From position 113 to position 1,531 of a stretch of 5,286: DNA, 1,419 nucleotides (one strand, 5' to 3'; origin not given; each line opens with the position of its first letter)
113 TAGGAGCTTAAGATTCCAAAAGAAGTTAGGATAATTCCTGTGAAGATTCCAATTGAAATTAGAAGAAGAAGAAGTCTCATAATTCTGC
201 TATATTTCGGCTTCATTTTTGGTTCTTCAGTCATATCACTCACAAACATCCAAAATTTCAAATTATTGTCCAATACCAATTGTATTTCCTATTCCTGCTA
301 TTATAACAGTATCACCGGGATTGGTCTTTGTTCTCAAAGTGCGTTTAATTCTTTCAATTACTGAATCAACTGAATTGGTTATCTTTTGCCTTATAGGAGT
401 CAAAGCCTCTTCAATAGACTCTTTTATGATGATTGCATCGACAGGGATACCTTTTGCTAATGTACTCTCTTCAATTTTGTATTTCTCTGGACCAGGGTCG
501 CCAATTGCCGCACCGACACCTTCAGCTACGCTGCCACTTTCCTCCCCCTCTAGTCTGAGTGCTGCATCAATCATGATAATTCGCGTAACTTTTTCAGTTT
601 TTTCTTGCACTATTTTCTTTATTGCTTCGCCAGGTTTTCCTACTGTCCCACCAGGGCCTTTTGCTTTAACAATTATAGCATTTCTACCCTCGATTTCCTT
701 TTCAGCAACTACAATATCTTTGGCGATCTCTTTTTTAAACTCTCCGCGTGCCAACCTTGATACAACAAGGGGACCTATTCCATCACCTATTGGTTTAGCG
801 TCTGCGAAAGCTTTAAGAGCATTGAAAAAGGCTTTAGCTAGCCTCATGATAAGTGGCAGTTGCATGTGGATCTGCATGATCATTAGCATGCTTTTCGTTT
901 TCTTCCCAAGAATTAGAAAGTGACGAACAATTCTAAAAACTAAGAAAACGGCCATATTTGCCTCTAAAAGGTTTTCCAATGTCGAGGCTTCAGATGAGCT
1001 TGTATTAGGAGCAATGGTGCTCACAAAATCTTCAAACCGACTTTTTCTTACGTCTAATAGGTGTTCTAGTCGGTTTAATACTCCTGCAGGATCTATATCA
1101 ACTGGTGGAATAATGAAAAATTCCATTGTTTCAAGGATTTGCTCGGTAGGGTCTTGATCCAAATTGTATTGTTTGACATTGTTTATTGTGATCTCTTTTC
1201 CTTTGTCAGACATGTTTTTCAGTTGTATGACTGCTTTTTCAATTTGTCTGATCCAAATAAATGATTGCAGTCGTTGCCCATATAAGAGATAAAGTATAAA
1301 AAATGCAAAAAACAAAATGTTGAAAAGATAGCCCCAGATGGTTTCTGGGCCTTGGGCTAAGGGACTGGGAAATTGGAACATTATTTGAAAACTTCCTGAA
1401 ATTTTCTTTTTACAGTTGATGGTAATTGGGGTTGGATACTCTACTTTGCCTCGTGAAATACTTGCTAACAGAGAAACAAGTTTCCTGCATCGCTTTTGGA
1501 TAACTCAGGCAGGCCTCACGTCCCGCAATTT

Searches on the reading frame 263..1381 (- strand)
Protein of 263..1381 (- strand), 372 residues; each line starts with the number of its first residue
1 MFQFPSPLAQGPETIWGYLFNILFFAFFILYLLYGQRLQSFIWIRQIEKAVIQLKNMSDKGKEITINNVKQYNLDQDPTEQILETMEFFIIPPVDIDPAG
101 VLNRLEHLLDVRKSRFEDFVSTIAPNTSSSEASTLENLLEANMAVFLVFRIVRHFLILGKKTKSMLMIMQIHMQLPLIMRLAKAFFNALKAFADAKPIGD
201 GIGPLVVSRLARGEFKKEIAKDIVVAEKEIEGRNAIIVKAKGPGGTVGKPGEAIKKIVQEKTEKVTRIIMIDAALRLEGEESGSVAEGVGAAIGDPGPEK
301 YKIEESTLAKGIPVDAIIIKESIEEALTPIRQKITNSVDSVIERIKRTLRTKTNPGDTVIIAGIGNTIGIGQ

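Call 7: find_encoding_contigs(protein=window:263-1381:-, flank=10000, max_places=6)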
Protein window:263-1381:- (372 aa): no gene with exactly this product is on record in the collection.

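Call 10: find_related_loci(query=window:263-1381:-, collection=genome_contigs, flank=6000)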
Query window:263-1381:- (372 aa) in genome_contigs; peptide patterns used: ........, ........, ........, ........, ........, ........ (x = any residue, [..] = any of these).
263 stretches matched a pattern; 49 encode a relative of the query (tblastn E <= 1e-3); 49 distinct loci.
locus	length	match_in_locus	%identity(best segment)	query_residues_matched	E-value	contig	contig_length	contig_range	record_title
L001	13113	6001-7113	54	14-371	1e-128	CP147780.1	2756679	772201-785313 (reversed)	MAG: Candidatus Atabeyarchaeum deiterrae isolate SRVP18_Atabeyarchaeia-2 chromosome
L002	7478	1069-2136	54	16-372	9e-122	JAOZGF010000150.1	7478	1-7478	MAG: Thermoproteota archaeon isolate INS_M21_B31 k127_338205, whole genome shotgun sequence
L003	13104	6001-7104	51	11-371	6e-120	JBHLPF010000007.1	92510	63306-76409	MAG: Promethearchaeota archaeon isolate DZ3S.43 DZ3S.43@411, whole genome shotgun sequence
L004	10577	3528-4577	50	24-372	3e-119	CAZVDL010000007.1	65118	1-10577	MAG TPA_asm: uncultured Nitrososphaerota archaeon isolate SRP141552_co1_137 genome assembly, contig: NODE_134_length_651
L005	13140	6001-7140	50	1-371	7e-119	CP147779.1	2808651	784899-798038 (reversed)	MAG: Promethearchaeati archaeon SRVP18_Atabeyarchaeia-1 chromosome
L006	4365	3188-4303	50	2-371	7e-120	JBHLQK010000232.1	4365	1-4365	MAG: Candidatus Thorarchaeota archaeon isolate LCG1B.545 LCG1B.545@158127, whole genome shotgun sequence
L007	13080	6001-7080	51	19-371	3e-118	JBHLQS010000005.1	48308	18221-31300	MAG: Candidatus Thorarchaeota archaeon isolate QM1B.10 QM1B.10@1919, whole genome shotgun sequence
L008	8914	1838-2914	48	16-372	2e-118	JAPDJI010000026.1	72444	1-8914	MAG: Candidatus Methanomethylicia archaeon isolate S9B5_HD70 c_000000000142, whole genome shotgun sequence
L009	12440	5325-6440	50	2-371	2e-117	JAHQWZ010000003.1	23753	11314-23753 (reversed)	MAG: Candidatus Thorarchaeota archaeon isolate WORH6 WOR136_NODE_179_length_23753_cov_2.66287_ID_357, whole genome shotg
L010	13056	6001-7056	51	22-372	1e-117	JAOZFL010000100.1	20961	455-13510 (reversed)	MAG: Thermoproteota archaeon isolate Flange_M5_B4 1-CGB-Flange_contig_2547, whole genome shotgun sequence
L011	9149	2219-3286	54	19-372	1e-116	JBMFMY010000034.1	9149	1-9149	MAG: Candidatus Methanomethylicaceae archaeon isolate KM4337-33 NODE_34_length_9149_cov_3.422509, whole genome shotgun s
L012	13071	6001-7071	51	18-372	1e-116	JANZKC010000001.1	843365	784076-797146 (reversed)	MAG: Candidatus Culexmicrobium cathedralense isolate GB-1867-005 Ga0190363_1000001, whole genome shotgun sequence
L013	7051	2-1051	49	24-372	4e-116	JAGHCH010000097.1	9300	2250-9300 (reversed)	MAG: Candidatus Methanomethylicota archaeon isolate AUK277 PB_MBMC_231_c_000000000088, whole genome shotgun sequence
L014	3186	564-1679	50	2-371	1e-119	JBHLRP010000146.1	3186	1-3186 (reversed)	MAG: Candidatus Thorarchaeota archaeon isolate TM1S.110 TM1S.110@133854, whole genome shotgun sequence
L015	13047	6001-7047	55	30-371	2e-116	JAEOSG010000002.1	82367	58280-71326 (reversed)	MAG: Candidatus Baldrarchaeota archaeon isolate Yap30.bin4.67 contig_11, whole genome shotgun sequence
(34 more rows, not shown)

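Call 12: find_homologous_proteins(query=window:263-1381:-, max_evalue=1e-60)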
Query window:263-1381:- (372 aa): 4214 proteins with E <= 1e-60 among 8000 candidates; the best 120 are listed.
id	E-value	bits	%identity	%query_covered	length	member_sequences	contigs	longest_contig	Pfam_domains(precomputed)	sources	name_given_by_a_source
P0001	1.8e-236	802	100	100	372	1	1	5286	PF23542.2,PF07431.19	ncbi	-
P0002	5.9e-138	478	60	96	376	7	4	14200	PF23542.2,PF07431.19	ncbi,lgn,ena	-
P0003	2.0e-137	476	61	91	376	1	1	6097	PF23542.2,PF07431.19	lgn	-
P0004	3.3e-136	472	59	96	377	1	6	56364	PF23542.2,PF07431.19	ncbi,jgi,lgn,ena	-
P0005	4.7e-136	471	59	96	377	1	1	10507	PF23542.2,PF07431.19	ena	-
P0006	5.8e-136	471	60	96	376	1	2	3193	PF23542.2,PF07431.19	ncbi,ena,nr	ncbi:MAG: DUF1512 domain-containing protein [Candidatus Lokiarchaeota archaeon]|nr:DUF1512 domain-co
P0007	8.3e-136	471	60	96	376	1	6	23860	PF23542.2,PF07431.19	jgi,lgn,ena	-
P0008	1.7e-135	470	59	96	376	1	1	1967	PF23542.2,PF07431.19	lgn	-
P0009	2.8e-135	469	60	95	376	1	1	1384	PF23542.2,PF07431.19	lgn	-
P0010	4.5e-135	468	62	91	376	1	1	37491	PF23542.2,PF07431.19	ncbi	ncbi:MAG: DUF1512 family protein [Promethearchaeota archaeon]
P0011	8.8e-135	467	59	96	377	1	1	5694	PF23542.2,PF07431.19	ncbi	ncbi:MAG: DUF1512 family protein [Promethearchaeota archaeon]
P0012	1.2e-134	467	59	96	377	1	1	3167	PF23542.2,PF07431.19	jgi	jgi:hypothetical protein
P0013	1.6e-134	467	59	97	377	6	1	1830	PF23542.2,PF07431.19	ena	-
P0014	1.7e-134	466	59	96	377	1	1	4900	PF23542.2,PF07431.19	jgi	jgi:hypothetical protein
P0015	2.3e-134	466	59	96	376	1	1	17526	PF23542.2,PF07431.19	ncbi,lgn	-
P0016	1.3e-133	463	60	92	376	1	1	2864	PF23542.2,PF07431.19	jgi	jgi:hypothetical protein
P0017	9.6e-126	438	56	95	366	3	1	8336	PF23542.2,PF07431.19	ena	-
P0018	4.8e-123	429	52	97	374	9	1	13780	PF23542.2,PF07431.19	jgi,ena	-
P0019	7.5e-122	425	58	91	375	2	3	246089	PF23542.2,PF07431.19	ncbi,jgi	ncbi:MAG: DUF1512 domain-containing protein [Candidatus Odinarchaeia archaeon]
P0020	2.0e-121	423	53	99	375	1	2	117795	PF23542.2,PF07431.19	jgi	-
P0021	1.3e-120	421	51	100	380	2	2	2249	PF23542.2,PF07431.19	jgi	-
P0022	3.4e-119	416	55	95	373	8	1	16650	PF23542.2,PF07431.19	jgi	-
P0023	6.0e-119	415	53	91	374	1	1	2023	PF23542.2,PF07431.19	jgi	jgi:hypothetical protein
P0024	6.5e-119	415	53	97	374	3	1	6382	PF23542.2,PF07431.19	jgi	-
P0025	6.8e-119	415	53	96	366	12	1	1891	PF23542.2,PF07431.19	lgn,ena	-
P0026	9.8e-119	415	53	97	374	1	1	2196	PF23542.2,PF07431.19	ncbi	-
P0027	1.1e-118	414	51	100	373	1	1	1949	PF23542.2,PF07431.19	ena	-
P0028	1.2e-118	414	54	95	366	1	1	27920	PF23542.2,PF07431.19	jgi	jgi:hypothetical protein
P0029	1.8e-118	414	52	97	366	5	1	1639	PF23542.2,PF07431.19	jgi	-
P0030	3.5e-118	413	54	91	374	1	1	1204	PF23542.2,PF07431.19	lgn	-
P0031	6.0e-118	412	52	91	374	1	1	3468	PF23542.2,PF07431.19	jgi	jgi:hypothetical protein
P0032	6.6e-118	412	53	96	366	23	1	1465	PF23542.2,PF07431.19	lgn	-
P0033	7.3e-118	412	50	99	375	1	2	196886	PF23542.2,PF07431.19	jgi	-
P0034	9.1e-118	411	53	96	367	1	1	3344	PF23542.2,PF07431.19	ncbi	ncbi:MAG: DUF1512 family protein [Promethearchaeota archaeon]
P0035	1.1e-117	411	52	98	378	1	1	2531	PF23542.2,PF07431.19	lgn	-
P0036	1.1e-117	411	52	97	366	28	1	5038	PF23542.2,PF07431.19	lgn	-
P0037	1.2e-117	411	51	97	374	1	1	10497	PF23542.2,PF07431.19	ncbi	-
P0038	1.4e-117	411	54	91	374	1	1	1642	PF23542.2,PF07431.19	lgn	-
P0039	1.4e-117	411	51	100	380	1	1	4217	PF23542.2,PF07431.19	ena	-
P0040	1.4e-117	411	52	97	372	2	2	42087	PF23542.2,PF07431.19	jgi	jgi:hypothetical protein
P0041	1.4e-117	411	55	92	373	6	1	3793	PF23542.2,PF07431.19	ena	-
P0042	1.5e-117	411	50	99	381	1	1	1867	PF23542.2,PF07431.19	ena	-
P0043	1.6e-117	411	52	96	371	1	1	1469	PF23542.2,PF07431.19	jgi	-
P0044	1.6e-117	411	54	96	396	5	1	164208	PF23542.2,PF07431.19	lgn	-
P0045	1.9e-117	410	51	99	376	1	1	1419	PF23542.2,PF07431.19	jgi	-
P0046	2.0e-117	410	50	99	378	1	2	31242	PF23542.2,PF07431.19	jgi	-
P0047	2.2e-117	410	51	100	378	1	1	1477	PF23542.2,PF07431.19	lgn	-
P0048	2.3e-117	410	51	98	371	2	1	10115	PF23542.2,PF07431.19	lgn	-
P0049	2.7e-117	410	51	97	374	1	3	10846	PF23542.2,PF07431.19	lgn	-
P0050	2.8e-117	410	52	97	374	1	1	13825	PF23542.2,PF07431.19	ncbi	-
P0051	3.8e-117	409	52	97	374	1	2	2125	PF23542.2,PF07431.19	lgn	-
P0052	4.0e-117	409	51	98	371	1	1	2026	PF23542.2,PF07431.19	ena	-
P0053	4.1e-117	409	52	98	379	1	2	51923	PF23542.2,PF07431.19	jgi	-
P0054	6.5e-117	409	51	97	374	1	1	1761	PF23542.2,PF07431.19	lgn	-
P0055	6.6e-117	409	51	97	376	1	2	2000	PF23542.2,PF07431.19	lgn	-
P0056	7.0e-117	408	52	98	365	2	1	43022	PF23542.2,PF07431.19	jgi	-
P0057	7.7e-117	408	51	99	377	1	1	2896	PF23542.2,PF07431.19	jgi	jgi:hypothetical protein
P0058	8.2e-117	408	50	99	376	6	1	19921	PF23542.2,PF07431.19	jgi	-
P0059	8.7e-117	408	54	91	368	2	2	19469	PF23542.2,PF07431.19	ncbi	-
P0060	9.1e-117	408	50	99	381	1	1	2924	PF23542.2,PF07431.19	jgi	-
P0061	9.7e-117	408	51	97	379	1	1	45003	PF23542.2,PF07431.19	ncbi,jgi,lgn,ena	-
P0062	1.1e-116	408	53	95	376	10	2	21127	PF23542.2,PF07431.19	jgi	-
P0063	1.1e-116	408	51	98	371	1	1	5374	PF23542.2,PF07431.19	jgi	jgi:hypothetical protein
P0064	1.1e-116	408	51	98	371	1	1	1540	PF23542.2,PF07431.19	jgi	-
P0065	1.1e-116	408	51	96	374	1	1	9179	PF23542.2,PF07431.19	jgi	jgi:hypothetical protein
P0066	1.2e-116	408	51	97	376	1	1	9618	PF23542.2,PF07431.19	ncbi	-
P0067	1.2e-116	408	54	96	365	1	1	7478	PF23542.2,PF07431.19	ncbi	-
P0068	1.3e-116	408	51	100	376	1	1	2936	PF23542.2,PF07431.19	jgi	-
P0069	1.4e-116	408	51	87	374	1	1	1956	PF23542.2,PF07431.19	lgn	-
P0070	1.4e-116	407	51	98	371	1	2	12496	PF23542.2,PF07431.19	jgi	jgi:hypothetical protein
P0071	1.4e-116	407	51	99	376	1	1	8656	PF23542.2,PF07431.19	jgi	-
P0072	1.5e-116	407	51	97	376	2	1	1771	PF23542.2,PF07431.19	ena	-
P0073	1.6e-116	407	52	96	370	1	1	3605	PF23542.2,PF07431.19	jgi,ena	jgi:hypothetical protein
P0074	1.7e-116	407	50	97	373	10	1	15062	PF23542.2,PF07431.19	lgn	-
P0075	1.7e-116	407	51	87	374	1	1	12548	PF23542.2,PF07431.19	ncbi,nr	ncbi:MAG: DUF1512 domain-containing protein [Candidatus Bathyarchaeota archaeon]|nr:DUF1512 domain-c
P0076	1.7e-116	407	51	87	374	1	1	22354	PF23542.2,PF07431.19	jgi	jgi:hypothetical protein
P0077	1.8e-116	407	51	98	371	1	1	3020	PF23542.2,PF07431.19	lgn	-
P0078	1.8e-116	407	52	96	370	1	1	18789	PF23542.2,PF07431.19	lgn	-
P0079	2.0e-116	407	51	98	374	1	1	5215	PF23542.2,PF07431.19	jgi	jgi:hypothetical protein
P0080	2.0e-116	407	51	94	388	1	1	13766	PF23542.2,PF07431.19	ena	-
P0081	2.1e-116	407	53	95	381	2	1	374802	PF23542.2,PF07431.19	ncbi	ncbi:MAG: DUF1512 domain-containing protein [Candidatus Nezhaarchaeales archaeon]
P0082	2.2e-116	407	53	91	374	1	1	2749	PF23542.2,PF07431.19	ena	-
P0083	2.2e-116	407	51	97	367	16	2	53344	PF23542.2,PF07431.19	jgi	jgi:hypothetical protein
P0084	2.5e-116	407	51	97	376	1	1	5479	PF23542.2,PF07431.19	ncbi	-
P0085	2.6e-116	407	51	98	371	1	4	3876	PF23542.2,PF07431.19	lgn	-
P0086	2.7e-116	407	51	98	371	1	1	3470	PF23542.2,PF07431.19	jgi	-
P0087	2.8e-116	406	50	99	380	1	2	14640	PF23542.2,PF07431.19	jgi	-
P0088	3.0e-116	406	50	96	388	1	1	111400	PF23542.2,PF07431.19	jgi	jgi:hypothetical protein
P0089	3.1e-116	406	49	100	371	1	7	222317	PF23542.2,PF07431.19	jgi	jgi:hypothetical protein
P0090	3.2e-116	406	53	96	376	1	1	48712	PF23542.2,PF07431.19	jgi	jgi:hypothetical protein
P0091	3.4e-116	406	49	99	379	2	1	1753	PF23542.2,PF07431.19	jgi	jgi:hypothetical protein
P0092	3.6e-116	406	51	98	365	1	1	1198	PF23542.2,PF07431.19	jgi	jgi:hypothetical protein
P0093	3.8e-116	406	51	100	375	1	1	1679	PF23542.2,PF07431.19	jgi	-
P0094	3.8e-116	406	52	95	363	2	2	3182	PF23542.2,PF07431.19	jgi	jgi:hypothetical protein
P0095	4.2e-116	406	50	99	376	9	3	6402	PF23542.2,PF07431.19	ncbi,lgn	-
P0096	4.2e-116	406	51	98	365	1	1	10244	PF23542.2,PF07431.19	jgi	-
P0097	5.8e-116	405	52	96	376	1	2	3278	PF23542.2,PF07431.19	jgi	-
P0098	5.8e-116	405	49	97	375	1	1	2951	PF23542.2,PF07431.19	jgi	-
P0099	5.9e-116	405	51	99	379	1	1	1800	PF23542.2,PF07431.19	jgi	jgi:hypothetical protein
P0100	6.3e-116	405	53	95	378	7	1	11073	PF23542.2,PF07431.19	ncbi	-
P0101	6.3e-116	405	50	100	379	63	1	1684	PF23542.2,PF07431.19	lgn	-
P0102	6.5e-116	405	51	99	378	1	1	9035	PF23542.2,PF07431.19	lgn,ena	-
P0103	7.3e-116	405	51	98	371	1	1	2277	PF23542.2,PF07431.19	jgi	-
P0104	7.9e-116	405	55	92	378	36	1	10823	PF23542.2,PF07431.19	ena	-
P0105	8.2e-116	405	50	98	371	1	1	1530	PF23542.2,PF07431.19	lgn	-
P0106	8.7e-116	405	51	99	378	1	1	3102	PF23542.2,PF07431.19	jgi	-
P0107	1.0e-115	405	52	96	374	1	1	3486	PF23542.2,PF07431.19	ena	-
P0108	1.1e-115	405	50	99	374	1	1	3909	PF23542.2,PF07431.19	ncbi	-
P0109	1.1e-115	405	49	99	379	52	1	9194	PF23542.2,PF07431.19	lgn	-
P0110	1.1e-115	405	51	97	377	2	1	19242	PF23542.2,PF07431.19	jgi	jgi:hypothetical protein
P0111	1.1e-115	404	55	95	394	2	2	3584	PF23542.2,PF07431.19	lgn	-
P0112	1.2e-115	404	53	96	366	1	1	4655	PF23542.2,PF07431.19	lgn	-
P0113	1.3e-115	404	51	99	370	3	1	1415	PF23542.2,PF07431.19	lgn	-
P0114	1.3e-115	404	52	95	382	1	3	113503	PF23542.2,PF07431.19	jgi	jgi:hypothetical protein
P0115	1.4e-115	404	52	97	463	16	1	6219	PF23542.2,PF07431.19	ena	-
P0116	1.4e-115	404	50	99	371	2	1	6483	PF23542.2,PF07431.19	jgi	jgi:hypothetical protein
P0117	1.6e-115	404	48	100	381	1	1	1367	PF23542.2,PF07431.19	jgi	jgi:hypothetical protein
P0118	1.8e-115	404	50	96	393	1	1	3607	PF23542.2,PF07431.19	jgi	jgi:hypothetical protein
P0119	2.0e-115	404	52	95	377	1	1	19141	PF23542.2,PF07431.19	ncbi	ncbi:MAG: DUF1512 domain-containing protein [Candidatus Nezhaarchaeales archaeon]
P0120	2.1e-115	404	50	100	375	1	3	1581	PF23542.2,PF07431.19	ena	-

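Call 13: find_encoding_contigs(protein=P0004, flank=6000, max_places=3)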
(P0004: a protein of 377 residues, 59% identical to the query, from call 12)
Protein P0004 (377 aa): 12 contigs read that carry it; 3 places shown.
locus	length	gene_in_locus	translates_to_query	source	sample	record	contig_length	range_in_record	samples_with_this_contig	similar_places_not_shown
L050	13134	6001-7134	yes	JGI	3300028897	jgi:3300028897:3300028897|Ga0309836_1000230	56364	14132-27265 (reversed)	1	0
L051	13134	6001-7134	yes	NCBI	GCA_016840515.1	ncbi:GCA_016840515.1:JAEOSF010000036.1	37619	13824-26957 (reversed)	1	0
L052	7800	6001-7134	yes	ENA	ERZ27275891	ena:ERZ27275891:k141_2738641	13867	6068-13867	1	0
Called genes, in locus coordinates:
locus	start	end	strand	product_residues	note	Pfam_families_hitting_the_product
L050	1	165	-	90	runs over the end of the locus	-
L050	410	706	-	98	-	-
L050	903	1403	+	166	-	PF13404:HTH_AsnC-type (weak), PF13412:HTH_24 (weak), PF01037:AsnC_trans_reg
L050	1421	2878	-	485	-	PF00282:Pyridoxal_deC, PF00266:Aminotran_5 (weak), PF01212:Beta_elim_lyase (weak)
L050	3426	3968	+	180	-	-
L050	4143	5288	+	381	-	-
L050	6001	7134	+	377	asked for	PF07431:DUF1512, PF23542:DUF1512_C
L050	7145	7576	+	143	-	-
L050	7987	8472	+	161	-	PF01467:CTP_transf_like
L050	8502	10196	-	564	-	PF18262:PhetRS_B1 (weak), PF03484:B5, PF17759:tRNA_synthFbeta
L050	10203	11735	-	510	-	PF01409:tRNA-synt_2d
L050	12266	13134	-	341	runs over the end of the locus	PF00579:tRNA-synt_1b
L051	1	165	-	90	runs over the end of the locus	-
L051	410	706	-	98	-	-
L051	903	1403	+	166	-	PF13404:HTH_AsnC-type (weak), PF13412:HTH_24 (weak), PF01037:AsnC_trans_reg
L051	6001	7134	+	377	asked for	PF07431:DUF1512, PF23542:DUF1512_C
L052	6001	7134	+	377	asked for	PF07431:DUF1512, PF23542:DUF1512_C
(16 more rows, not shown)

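Call 14: find_encoding_contigs(protein=P0010, flank=6000, max_places=2)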
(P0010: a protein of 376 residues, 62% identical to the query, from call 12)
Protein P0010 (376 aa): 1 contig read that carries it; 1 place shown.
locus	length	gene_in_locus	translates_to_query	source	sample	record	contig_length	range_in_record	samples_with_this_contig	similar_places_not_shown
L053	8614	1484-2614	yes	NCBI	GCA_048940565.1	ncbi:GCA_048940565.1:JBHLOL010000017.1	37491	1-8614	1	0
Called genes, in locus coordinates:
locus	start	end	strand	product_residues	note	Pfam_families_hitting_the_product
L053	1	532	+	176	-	?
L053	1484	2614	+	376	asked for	PF07431:DUF1512, PF23542:DUF1512_C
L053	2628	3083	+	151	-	-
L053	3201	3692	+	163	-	PF01467:CTP_transf_like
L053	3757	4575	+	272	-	PF02900:LigB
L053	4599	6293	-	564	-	PF18262:PhetRS_B1 (weak), PF03483:B3_4 (faint), PF03484:B5, PF17759:tRNA_synthFbeta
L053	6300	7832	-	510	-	PF01409:tRNA-synt_2d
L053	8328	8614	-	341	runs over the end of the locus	PF00579:tRNA-synt_1b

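Call 15: find_encoding_contigs(protein=P0002, flank=6000, max_places=3)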
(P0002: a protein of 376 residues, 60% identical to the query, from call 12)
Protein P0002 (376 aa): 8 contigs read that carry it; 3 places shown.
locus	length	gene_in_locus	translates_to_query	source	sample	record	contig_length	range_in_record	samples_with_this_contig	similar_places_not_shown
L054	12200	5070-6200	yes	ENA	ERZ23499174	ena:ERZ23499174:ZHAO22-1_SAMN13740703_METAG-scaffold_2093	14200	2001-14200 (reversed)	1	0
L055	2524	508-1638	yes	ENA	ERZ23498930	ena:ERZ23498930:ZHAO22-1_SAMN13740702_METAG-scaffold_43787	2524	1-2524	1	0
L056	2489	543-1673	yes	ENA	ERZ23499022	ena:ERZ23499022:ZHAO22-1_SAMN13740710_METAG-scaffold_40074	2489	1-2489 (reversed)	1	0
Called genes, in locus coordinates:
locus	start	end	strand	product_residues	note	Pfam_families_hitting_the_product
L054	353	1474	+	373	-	PF14528:LAGLIDADG_3 (weak)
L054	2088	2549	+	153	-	-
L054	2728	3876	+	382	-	-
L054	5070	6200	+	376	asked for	PF07431:DUF1512, PF23542:DUF1512_C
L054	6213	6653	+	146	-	-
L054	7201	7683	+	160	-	PF01467:CTP_transf_like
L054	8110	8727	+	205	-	-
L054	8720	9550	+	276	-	-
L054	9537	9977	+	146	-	-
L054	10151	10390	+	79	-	-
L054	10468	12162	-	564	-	PF18262:PhetRS_B1 (faint), PF03484:B5, PF17759:tRNA_synthFbeta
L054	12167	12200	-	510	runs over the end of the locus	PF01409:tRNA-synt_2d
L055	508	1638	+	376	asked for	PF07431:DUF1512, PF23542:DUF1512_C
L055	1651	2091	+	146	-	-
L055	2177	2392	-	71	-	-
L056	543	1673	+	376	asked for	PF07431:DUF1512, PF23542:DUF1512_C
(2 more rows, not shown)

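Call 18: list_cluster_members(proteins=[P0001])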
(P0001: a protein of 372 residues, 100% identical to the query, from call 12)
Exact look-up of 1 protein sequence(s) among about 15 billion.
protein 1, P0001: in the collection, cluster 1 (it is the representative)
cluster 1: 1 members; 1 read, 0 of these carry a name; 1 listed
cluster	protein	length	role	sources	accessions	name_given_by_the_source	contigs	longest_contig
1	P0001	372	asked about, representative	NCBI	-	-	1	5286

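Call 20: find_encoding_contigs(protein=P0001, flank=10000)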
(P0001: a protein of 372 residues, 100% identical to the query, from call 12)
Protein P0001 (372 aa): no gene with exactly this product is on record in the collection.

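Call 39: find_encoding_contigs(protein=P0007, flank=3000, max_places=4)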
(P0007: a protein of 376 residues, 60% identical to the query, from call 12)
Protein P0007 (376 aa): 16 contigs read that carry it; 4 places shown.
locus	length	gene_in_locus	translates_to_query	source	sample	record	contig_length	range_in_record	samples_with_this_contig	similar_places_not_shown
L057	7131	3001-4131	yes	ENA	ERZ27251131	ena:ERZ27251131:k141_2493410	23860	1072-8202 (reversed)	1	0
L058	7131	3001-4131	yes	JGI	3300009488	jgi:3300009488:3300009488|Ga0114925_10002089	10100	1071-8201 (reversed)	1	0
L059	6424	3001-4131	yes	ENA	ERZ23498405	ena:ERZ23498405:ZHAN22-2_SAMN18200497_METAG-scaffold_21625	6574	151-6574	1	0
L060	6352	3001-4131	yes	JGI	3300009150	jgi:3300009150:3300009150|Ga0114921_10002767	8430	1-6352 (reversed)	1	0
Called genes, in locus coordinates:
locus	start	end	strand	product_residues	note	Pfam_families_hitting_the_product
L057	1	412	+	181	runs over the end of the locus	-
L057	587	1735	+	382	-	-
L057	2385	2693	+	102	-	-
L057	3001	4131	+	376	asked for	PF07431:DUF1512, PF23542:DUF1512_C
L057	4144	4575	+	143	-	-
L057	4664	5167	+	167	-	PF01467:CTP_transf_like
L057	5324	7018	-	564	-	PF18262:PhetRS_B1 (weak), PF03483:B3_4 (faint), PF03484:B5, PF17759:tRNA_synthFbeta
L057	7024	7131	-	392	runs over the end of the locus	?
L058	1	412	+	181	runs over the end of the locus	-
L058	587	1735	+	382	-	-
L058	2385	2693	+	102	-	-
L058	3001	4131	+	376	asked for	PF07431:DUF1512, PF23542:DUF1512_C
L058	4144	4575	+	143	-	-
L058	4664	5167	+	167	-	PF01467:CTP_transf_like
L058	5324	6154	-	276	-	PF03484:B5, PF17759:tRNA_synthFbeta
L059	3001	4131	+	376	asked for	PF07431:DUF1512, PF23542:DUF1512_C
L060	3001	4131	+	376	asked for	PF07431:DUF1512, PF23542:DUF1512_C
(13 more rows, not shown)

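Call 40: find_encoding_contigs(protein=P0015, flank=3000, max_places=2)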
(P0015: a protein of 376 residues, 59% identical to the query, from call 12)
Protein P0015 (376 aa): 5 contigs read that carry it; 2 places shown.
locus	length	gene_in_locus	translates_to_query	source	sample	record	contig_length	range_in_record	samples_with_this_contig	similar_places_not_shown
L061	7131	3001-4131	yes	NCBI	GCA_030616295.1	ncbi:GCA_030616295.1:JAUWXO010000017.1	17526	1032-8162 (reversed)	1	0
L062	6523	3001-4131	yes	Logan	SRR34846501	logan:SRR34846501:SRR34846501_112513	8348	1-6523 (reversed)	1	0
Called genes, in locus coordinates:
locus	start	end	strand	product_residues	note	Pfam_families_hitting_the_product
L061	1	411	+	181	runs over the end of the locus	-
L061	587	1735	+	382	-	-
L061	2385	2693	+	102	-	-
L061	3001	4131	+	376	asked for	PF07431:DUF1512, PF23542:DUF1512_C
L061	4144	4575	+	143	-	-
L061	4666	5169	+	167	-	PF01467:CTP_transf_like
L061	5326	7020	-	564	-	PF18262:PhetRS_B1 (weak), PF03483:B3_4 (faint), PF03484:B5, PF17759:tRNA_synthFbeta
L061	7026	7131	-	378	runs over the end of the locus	?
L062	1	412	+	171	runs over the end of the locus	-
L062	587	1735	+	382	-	-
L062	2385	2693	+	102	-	-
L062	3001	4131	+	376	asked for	PF07431:DUF1512, PF23542:DUF1512_C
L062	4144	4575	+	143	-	-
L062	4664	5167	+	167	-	PF01467:CTP_transf_like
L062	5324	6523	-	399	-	?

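Call 41: find_encoding_contigs(protein=P0005, flank=3000, max_places=2)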
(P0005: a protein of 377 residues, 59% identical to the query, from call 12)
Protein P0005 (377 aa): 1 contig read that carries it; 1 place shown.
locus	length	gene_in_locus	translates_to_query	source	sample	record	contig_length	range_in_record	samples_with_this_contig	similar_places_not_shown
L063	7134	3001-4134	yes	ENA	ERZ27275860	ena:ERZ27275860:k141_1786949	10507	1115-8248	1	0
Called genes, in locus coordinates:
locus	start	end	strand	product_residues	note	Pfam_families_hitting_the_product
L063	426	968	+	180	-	-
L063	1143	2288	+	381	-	-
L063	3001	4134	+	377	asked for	PF07431:DUF1512, PF23542:DUF1512_C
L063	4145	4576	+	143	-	-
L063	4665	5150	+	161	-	PF01467:CTP_transf_like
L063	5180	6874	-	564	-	PF18262:PhetRS_B1 (weak), PF03484:B5, PF17759:tRNA_synthFbeta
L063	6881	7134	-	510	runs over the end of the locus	PF01409:tRNA-synt_2d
